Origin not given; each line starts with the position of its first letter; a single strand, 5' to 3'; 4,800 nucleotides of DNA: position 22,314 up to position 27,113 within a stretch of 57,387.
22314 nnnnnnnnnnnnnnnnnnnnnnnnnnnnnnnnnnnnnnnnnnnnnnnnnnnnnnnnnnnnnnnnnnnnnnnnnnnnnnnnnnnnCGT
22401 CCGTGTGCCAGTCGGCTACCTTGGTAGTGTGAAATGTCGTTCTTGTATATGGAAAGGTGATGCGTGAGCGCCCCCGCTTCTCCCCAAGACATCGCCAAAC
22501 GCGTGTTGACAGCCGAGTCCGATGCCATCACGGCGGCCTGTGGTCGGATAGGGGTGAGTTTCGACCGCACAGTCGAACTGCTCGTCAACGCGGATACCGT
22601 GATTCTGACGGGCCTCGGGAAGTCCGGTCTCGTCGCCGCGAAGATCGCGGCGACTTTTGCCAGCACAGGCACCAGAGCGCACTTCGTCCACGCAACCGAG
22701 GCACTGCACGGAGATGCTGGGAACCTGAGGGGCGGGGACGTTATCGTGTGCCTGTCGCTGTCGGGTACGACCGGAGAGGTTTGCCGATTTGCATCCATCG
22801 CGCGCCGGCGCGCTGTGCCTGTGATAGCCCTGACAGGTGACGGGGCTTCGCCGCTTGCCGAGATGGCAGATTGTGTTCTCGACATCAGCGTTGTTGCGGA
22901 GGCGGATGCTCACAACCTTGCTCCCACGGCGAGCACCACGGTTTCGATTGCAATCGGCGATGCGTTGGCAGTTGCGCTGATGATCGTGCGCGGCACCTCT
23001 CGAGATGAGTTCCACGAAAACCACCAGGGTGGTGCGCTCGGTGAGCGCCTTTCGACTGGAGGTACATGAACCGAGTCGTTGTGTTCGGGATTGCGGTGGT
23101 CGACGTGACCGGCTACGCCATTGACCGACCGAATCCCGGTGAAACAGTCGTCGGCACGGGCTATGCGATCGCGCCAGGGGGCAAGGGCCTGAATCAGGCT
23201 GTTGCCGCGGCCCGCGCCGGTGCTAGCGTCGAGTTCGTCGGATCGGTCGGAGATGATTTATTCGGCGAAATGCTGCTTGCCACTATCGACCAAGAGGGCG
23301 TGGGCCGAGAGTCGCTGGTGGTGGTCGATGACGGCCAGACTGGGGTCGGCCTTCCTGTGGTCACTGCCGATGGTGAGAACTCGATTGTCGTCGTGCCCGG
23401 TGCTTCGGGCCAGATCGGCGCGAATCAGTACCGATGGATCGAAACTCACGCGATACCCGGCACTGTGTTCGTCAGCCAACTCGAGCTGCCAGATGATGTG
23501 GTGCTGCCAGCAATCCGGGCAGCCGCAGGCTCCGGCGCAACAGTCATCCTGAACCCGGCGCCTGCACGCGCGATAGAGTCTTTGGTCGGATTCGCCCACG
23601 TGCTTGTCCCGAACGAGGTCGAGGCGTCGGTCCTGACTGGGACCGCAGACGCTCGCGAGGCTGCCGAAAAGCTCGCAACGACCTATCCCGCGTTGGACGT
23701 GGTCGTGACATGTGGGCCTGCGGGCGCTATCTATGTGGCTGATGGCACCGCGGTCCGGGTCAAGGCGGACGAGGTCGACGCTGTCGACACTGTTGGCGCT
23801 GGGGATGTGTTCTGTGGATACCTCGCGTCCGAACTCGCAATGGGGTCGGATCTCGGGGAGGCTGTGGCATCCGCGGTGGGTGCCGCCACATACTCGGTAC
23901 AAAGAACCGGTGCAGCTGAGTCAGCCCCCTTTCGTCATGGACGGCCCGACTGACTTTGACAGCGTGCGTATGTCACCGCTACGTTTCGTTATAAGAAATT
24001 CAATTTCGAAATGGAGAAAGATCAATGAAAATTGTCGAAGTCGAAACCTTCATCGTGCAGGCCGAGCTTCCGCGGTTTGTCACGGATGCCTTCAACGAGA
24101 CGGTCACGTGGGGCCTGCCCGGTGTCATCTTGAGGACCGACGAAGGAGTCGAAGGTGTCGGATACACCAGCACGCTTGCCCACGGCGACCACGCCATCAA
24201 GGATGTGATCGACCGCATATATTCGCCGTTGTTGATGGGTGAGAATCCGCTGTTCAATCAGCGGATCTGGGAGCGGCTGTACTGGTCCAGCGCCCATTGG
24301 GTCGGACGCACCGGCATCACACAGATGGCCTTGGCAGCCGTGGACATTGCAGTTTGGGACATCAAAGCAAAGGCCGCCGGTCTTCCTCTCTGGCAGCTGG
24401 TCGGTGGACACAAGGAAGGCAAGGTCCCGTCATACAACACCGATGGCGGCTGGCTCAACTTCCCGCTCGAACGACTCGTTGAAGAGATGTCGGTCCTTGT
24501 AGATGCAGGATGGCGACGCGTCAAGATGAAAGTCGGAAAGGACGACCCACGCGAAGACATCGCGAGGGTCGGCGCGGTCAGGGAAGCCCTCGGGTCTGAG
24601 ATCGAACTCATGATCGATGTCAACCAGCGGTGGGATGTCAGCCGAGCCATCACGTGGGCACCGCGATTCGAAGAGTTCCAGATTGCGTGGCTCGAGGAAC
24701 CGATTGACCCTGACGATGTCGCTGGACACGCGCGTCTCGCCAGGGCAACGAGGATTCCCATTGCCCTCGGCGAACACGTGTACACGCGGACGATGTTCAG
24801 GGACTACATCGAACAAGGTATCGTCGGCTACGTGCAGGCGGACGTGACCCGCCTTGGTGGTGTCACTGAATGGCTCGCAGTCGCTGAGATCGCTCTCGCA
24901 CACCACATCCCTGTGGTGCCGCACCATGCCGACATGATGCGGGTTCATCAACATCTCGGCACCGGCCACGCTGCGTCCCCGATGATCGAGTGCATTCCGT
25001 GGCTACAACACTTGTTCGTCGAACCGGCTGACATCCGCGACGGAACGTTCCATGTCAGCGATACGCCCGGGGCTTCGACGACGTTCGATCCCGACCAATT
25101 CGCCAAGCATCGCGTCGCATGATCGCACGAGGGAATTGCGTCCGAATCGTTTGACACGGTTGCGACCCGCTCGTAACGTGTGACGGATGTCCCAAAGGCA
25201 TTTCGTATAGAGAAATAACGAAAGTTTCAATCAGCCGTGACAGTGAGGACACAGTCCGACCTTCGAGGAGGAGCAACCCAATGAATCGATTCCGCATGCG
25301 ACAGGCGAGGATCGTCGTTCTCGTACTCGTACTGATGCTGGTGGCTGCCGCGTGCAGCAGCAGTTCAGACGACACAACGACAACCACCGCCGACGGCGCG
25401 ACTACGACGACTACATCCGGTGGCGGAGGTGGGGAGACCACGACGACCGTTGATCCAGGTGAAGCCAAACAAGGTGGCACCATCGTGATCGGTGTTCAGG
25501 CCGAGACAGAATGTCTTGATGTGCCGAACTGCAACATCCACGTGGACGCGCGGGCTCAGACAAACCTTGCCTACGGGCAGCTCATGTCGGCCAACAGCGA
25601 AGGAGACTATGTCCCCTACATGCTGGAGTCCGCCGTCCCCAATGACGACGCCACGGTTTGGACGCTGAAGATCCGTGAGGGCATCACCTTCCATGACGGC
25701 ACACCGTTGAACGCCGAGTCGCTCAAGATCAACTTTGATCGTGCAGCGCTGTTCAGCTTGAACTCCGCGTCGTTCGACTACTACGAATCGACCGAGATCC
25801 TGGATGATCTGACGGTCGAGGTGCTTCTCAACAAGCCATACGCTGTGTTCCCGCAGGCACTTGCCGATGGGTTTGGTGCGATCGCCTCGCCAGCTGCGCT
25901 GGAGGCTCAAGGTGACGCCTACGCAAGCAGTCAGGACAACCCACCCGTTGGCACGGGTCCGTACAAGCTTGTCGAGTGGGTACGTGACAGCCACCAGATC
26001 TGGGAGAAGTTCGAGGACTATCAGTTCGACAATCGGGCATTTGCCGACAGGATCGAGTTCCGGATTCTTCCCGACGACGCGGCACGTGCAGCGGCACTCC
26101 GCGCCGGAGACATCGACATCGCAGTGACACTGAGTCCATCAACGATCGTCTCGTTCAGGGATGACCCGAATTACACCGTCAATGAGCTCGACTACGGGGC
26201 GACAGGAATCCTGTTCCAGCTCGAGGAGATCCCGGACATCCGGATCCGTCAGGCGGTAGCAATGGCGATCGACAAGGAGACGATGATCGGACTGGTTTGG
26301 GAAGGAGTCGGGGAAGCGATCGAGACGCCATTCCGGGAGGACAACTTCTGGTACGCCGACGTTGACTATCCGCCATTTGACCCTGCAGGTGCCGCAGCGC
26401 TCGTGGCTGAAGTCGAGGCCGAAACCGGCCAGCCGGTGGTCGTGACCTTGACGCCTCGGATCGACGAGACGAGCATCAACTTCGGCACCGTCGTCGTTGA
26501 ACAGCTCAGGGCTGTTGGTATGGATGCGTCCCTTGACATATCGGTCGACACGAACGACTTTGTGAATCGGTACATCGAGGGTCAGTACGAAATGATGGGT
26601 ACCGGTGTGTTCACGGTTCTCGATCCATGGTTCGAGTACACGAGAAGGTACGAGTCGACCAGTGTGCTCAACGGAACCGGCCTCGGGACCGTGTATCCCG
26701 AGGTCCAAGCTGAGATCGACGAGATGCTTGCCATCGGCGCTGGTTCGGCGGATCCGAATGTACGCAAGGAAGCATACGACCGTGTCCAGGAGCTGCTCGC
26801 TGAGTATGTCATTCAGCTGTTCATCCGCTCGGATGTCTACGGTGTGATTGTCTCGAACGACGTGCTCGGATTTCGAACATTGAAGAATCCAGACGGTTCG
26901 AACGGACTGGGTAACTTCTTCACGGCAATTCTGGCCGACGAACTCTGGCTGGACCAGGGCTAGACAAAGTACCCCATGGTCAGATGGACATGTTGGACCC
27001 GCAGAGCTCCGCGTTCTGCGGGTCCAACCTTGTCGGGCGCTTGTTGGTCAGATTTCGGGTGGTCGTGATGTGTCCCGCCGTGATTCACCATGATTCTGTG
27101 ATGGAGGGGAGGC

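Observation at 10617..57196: ~47-kb IclR-headed cytoplasmic glycan catabolism island combining 4 unknown paralogs, 3 GH172, 3 enolase-superfamily dehydratases and an Opp-type importer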

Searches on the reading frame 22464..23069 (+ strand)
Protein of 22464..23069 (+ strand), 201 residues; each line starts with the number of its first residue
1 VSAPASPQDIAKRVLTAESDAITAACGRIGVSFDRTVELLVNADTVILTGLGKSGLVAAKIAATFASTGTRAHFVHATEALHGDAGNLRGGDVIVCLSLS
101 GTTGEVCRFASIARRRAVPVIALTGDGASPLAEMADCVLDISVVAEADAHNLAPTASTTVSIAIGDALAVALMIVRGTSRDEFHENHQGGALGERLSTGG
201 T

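Call 4: search_protein_families(library=pfam, proteins=[window:22464-23069:+])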
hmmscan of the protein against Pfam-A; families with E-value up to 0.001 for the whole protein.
window:22464-23069:+ (201 aa): 2 families
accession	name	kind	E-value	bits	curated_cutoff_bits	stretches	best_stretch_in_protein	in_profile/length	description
PF01380.27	SIS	-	7.5e-27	94.1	25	1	40-171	2-131/131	SIS domain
PF13580.11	SIS_2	-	4.5e-06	27.2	27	1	88-125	101-138/138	SIS domain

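Call 23: search_protein_families(library=ncbifam, proteins=[window:22464-23069:+], max_evalue=0.00001)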
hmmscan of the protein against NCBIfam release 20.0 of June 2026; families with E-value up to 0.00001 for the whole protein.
window:22464-23069:+ (201 aa): 14 families
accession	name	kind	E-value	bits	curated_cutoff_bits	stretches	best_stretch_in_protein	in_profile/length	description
TIGR00393.1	kpsF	subfamily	2.4e-47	161.7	203.7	1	46-196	3-153/268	KpsF/GutQ family sugar-phosphate isomerase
NF008581.0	PRK11543.1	equivalog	1.3e-46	159.2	481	1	10-196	8-195/321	arabinose-5-phosphate isomerase GutQ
NF008141.0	PRK10892.1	equivalog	8.3e-44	150.2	505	1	8-196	13-202/328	arabinose-5-phosphate isomerase KdsD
TIGR03127.2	RuMP_HxlB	equivalog_domain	1.6e-15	57.4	160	1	33-187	20-174/178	6-phospho-3-hexuloisomerase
NF008458.0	PRK11337.1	equivalog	3.4e-15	55.8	378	1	4-171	101-267/293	MurR/RpiR family transcriptional regulator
NF008451.0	PRK11302.1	subfamily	5.6e-15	55.5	296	1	11-179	95-261/286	transcriptional regulator HexR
NF008590.0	PRK11557.1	equivalog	2.3e-14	53.5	355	1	34-173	123-260/282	MurR/RpiR family transcriptional regulator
NF010701.0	PRK14101.1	equivalog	6.1e-13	47.8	920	1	32-185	457-607/638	bifunctional transcriptional regulator/glucokinase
NF040776.2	AlsR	equivalog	6.4e-13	48.2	400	1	5-171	90-255/279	transcriptional repressor AlsR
NF012026.0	PRK15482.1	equivalog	2.9e-11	43.4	408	1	33-173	125-263/285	HTH-type transcriptional regulator MurR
NF041755.1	RuMP_HxlAB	equivalog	3.6e-11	42.6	500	1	36-155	239-353/391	bifunctional 3-hexulose-6-phosphate synthase/6-phospho-3-hexuloisomerase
NF010547.0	PRK13938.1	equivalog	4.4e-07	29.8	320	1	85-142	108-165/196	D-sedoheptulose 7-phosphate isomerase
NF046059.1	NagB_SO3506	equivalog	4.1e-06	26.3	430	1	92-147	88-143/330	glucosamine-6-phosphate deaminase NagB-II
NF001628.0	PRK00414.1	equivalog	9.8e-06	25.3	265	0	89-148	110-169/192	D-sedoheptulose 7-phosphate isomerase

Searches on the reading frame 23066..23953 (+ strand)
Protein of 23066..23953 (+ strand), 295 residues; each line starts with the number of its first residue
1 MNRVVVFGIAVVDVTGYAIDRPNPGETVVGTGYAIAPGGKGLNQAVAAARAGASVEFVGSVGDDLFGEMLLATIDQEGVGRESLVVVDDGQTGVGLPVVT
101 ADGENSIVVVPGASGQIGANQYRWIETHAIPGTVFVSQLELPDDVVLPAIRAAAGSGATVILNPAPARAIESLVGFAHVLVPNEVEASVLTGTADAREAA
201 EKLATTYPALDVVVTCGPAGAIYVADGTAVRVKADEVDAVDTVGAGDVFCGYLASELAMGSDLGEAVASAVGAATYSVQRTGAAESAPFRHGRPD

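Call 4: search_protein_families(library=pfam, proteins=[window:23066-23953:+])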
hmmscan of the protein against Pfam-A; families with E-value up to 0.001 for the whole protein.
window:23066-23953:+ (295 aa): 3 families
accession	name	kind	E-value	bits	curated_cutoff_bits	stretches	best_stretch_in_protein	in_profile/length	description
PF00294.29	PfkB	-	3.8e-55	187.8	25.8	1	1-288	1-300/302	pfkB family carbohydrate kinase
PF08543.17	Phos_pyr_kin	-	4.4e-13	49.6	27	1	153-276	96-230/246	Phosphomethylpyrimidine kinase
PF01256.23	Carb_kinase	-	0.00014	21.9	27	1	178-275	118-217/242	NAD(P)H-hydrate dehydratase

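Call 23: search_protein_families(library=ncbifam, proteins=[window:23066-23953:+], max_evalue=0.00001)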
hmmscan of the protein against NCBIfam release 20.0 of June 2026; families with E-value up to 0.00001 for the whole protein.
window:23066-23953:+ (295 aa): 26 families (the best 25 are shown)
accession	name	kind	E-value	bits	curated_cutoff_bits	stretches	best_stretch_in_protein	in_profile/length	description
TIGR02152.1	D_ribokin_bact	equivalog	3.2e-72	243.4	299.65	1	4-290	1-293/298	ribokinase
NF008353.0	PRK11142.1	equivalog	6.3e-59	200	341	1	1-291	2-297/307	ribokinase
NF006957.1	PRK09434.1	equivalog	5e-21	75.5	450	2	170-265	173-268/302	fructokinase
TIGR04382.1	myo_inos_iolC_N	equivalog_domain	2.2e-19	69.9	300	2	169-288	181-300/309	5-dehydro-2-deoxygluconokinase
NF053626.1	RibKinHalex1628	equivalog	1.7e-18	67.2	330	1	1-284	1-279/293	ATP-dependent ribose-1-phosphate kinase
NF040938.1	KDG_KDGal_kin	equivalog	4e-18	65.6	400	1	172-289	179-295/305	bifunctional 2-dehydro-3-deoxygluconokinase/2-dehydro-3-deoxygalactonokinase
TIGR03168.1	1-PFK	subfamily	1.8e-17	63.2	216.4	1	17-283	14-287/305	hexose kinase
NF041332.1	KDG_KDGal_kin_Halo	equivalog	1.5e-16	60.8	440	1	169-281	182-293/320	bifunctional 2-dehydro-3-deoxygluconokinase/2-dehydro-3-deoxygalactonokinase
TIGR03828.1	pfkB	equivalog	5.7e-16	58.4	292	1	17-283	14-287/305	1-phosphofructokinase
NF041134.1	R1P_kin_Thcocales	equivalog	6.8e-16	58.5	500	1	22-284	21-269/291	ADP-dependent ribose-1-phosphate kinase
TIGR02198.1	rfaE_dom_I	equivalog_domain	2.5e-15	56.4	345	1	144-285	160-304/315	D-glycero-beta-D-manno-heptose-7-phosphate kinase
NF049991.1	TagKinase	equivalog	8.2e-15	54.4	420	1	48-287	51-305/321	tagatose kinase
NF007355.0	PRK09850.1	equivalog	2.2e-14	53.2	540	1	3-276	6-285/313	pseudouridine kinase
NF041320.1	pfkB_Halo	equivalog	7.7e-14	51.8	400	1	20-284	19-283/302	1-phosphofructokinase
NF007632.0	PRK10294.1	equivalog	3.2e-13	49.6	353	1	35-282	35-291/310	6-phosphofructokinase II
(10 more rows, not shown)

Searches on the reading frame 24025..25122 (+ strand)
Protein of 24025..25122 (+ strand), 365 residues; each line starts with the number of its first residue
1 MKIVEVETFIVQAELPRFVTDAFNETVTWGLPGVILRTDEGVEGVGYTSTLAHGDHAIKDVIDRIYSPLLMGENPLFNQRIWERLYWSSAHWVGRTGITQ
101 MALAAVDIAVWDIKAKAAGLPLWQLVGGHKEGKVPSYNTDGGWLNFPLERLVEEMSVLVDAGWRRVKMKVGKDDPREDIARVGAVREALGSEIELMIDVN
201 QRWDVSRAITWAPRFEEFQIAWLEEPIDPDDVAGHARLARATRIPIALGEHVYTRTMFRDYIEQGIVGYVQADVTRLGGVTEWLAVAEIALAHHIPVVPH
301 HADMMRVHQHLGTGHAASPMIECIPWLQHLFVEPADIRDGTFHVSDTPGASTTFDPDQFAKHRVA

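Call 4: search_protein_families(library=pfam, proteins=[window:24025-25122:+])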
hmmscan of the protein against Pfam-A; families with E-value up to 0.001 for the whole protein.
window:24025-25122:+ (365 aa): 2 families
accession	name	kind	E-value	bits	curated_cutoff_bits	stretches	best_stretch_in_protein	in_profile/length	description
PF13378.12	MR_MLE_C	-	4.4e-64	216.6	29.4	1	151-357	2-218/219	Enolase C-terminal domain-like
PF02746.21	MR_MLE_N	-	8.1e-16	58.7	22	1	34-127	31-117/117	Mandelate racemase / muconate lactonizing enzyme, N-terminal domain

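Call 23: search_protein_families(library=ncbifam, proteins=[window:24025-25122:+], max_evalue=0.00001)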
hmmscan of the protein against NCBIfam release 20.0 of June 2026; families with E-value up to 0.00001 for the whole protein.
window:24025-25122:+ (365 aa): 17 families
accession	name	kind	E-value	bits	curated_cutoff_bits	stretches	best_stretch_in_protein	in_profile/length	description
NF047820.1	TalGalacDh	equivalog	6.5e-85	285.3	500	1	36-354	43-356/371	L-talarate/galactarate dehydratase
NF040866.1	AraD_Arch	equivalog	6.2e-54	183.4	650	1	44-364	45-371/372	arabinonate dehydratase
NF043051.1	ManoateDhtManD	equivalog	2.3e-41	141.9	550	2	35-171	21-151/403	D-mannonate dehydratase ManD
NF040790.2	glucon_galact_dh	equivalog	3e-41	141.5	750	1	29-353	21-360/390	bifunctional D-gluconate/D-galactonate dehydratase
NF010624.0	PRK14017.1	equivalog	6.2e-41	140.8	311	1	35-300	19-285/382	galactonate dehydratase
NF011654.0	PRK15072.1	subfamily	3.3e-36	125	430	2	35-171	21-151/404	D-galactonate dehydratase family protein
NF011968.0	PRK15440.1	equivalog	7.6e-34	117.3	393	1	41-323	69-340/395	L-rhamnonate dehydratase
TIGR02534.1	mucon_cyclo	subfamily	1.8e-32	112.8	334.95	1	5-297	3-292/368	muconate/chloromuconate family cycloisomerase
TIGR01928.1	menC_lowGC_arch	equivalog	4.1e-22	78.6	200.65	1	98-298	87-279/325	o-succinylbenzoate synthase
NF043002.1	HProlDhtase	equivalog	1.1e-18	67.3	500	1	58-297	65-289/366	cis-3-hydroxy-L-proline dehydratase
NF041118.1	A_G_epim_Thtga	equivalog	4.2e-16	59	500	1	101-295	96-285/341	L-Ala-D/L-Glu epimerase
TIGR01927.1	menC_gam_Gplu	equivalog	2.6e-15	56.5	130.55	1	160-287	122-250/307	o-succinylbenzoate synthase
NF042940.1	racemase_DgcA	equivalog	2.9e-15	56.3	400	1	102-295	84-264/323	N-acetyl-D-Glu racemase DgcA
NF002782.0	PRK02901.1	equivalog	1.8e-12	46.9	288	1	158-289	96-231/328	o-succinylbenzoate synthase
NF002739.0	PRK02714.1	equivalog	5e-10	39.3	259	1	152-268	123-242/320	o-succinylbenzoate synthase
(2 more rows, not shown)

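Call 54: search_solved_structures(query=window:24025-25122:+, max_evalue=1e-40)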
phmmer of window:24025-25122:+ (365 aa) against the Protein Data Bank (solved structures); distinct sequences matched with E-value up to 1e-40: 23.
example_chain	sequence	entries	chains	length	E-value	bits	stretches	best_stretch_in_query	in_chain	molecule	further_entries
3tj4_A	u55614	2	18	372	8.9e-106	357.1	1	1-362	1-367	Mandelate racemase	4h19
2pp0_A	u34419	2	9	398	3.5e-69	236.7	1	36-354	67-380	L-talarate/Galactarate Dehydratase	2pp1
2pp3_A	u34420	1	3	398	2.5e-68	233.9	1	36-354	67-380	L-talarate/galactarate dehydratase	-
2og9_A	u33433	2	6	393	2e-63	217.7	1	38-354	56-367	Mandelate racemase/muconate lactonizing enzyme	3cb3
5xd7_A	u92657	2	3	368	1.1e-62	215.3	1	11-364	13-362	3,6-anhydro-alpha-L-galactonate cycloisomerase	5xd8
5xd9_A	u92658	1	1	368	8.4e-62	212.4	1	11-364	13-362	3,6-anhydro-alpha-L-galactonate cycloisomerase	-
2ovl_A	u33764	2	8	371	2.5e-57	197.7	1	5-360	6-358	Putative racemase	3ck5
2hne_A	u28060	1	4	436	1.8e-50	175.1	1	134-361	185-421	L-fuconate dehydratase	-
2hxt_A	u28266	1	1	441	1.9e-50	175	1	134-361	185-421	L-fuconate dehydratase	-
1yey_A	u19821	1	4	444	2e-50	175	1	134-361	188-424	L-fuconate dehydratase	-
2hxu_A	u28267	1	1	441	1.6e-49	172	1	134-361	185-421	L-fuconate dehydratase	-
3ssz_A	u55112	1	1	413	6.8e-48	166.6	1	36-316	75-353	Mandelate racemase/muconate lactonizing enzyme, N-terminal domain protein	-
3ugv_A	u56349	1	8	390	2.7e-47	164.6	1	14-362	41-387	Enolase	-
3stp_A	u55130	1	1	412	2.7e-47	164.6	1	37-325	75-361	Galactonate dehydratase, putative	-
3ozm_A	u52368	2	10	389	4.3e-47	164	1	34-325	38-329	Putative mandelate racemase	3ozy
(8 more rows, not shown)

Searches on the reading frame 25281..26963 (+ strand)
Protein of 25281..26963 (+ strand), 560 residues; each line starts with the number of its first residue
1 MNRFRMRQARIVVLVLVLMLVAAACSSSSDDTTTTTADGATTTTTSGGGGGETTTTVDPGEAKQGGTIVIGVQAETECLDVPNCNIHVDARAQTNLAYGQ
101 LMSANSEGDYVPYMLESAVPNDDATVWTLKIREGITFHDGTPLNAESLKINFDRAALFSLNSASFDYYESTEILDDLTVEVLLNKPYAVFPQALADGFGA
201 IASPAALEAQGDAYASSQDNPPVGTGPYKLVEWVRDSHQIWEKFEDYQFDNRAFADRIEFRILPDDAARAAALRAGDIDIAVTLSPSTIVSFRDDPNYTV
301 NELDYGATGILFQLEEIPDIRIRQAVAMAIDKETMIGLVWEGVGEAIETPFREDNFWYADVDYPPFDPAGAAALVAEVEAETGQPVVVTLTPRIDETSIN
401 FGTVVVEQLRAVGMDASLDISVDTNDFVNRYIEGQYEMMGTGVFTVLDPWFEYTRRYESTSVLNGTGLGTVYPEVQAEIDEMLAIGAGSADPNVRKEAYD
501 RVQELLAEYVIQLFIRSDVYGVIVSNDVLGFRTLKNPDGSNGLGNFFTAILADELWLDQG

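Call 5: search_protein_families(library=pfam, proteins=[window:25281-26963:+])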
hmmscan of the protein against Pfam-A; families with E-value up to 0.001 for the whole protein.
window:25281-26963:+ (560 aa): 2 families
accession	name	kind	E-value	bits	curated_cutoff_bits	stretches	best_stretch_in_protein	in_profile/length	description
PF00496.27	SBP_bac_5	-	2.5e-66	224.7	32.4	1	110-449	2-352/368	Bacterial extracellular solute-binding proteins, family 5 Middle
PF21827.1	New_glue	-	1.3e-05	25.3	31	1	6-56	1-52/94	New glue protein family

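Call 23: search_protein_families(library=ncbifam, proteins=[window:25281-26963:+], max_evalue=0.00001)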
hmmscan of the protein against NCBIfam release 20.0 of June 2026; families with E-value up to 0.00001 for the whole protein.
window:25281-26963:+ (560 aa): 10 families
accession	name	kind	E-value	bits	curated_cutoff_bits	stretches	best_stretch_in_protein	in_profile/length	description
TIGR02294.1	nickel_nikA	equivalog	6e-31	107.5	393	1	95-515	33-470/501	nickel ABC transporter substrate-binding protein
NF045468.1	Opp5A_nikA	equivalog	3.4e-29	101.7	600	1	101-375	48-313/488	nickel ABC transporter substrate-binding protein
NF011942.0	PRK15413.1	equivalog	5e-29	101.4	594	1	68-383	30-346/512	glutathione ABC transporter substrate-binding protein GsiB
TIGR04028.1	SBP_KPN_01854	hypoth_equivalog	9.7e-27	93.7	468.5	1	112-525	46-489/509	TIGR04028 family ABC transporter substrate-binding protein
NF045467.1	Opp4A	equivalog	1.4e-23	83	650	2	220-532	205-542/556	oligopeptide ABC transporter substrate-binding protein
NF043070.1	DppA_dipep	equivalog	2.8e-20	72.4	1005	1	170-387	154-375/535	dipeptide ABC transporter periplasmic-binding protein DppA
NF047575.1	opine_bind_CntA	exception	1e-17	63.9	800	1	92-378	60-358/535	staphylopine-dependent metal ABC transporter substrate-binding lipoprotein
NF011684.0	PRK15104.1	equivalog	7.1e-12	44.8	947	1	173-336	164-329/543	oligopeptide ABC transporter substrate-binding protein OppA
NF011689.0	PRK15109.1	equivalog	2.1e-09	36.6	560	1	167-348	156-340/547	ABC transporter substrate-binding protein SapA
NF010149.0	PRK13626.1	equivalog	2e-07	30.1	476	1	125-270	178-311/552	HTH-type transcriptional regulator SgrR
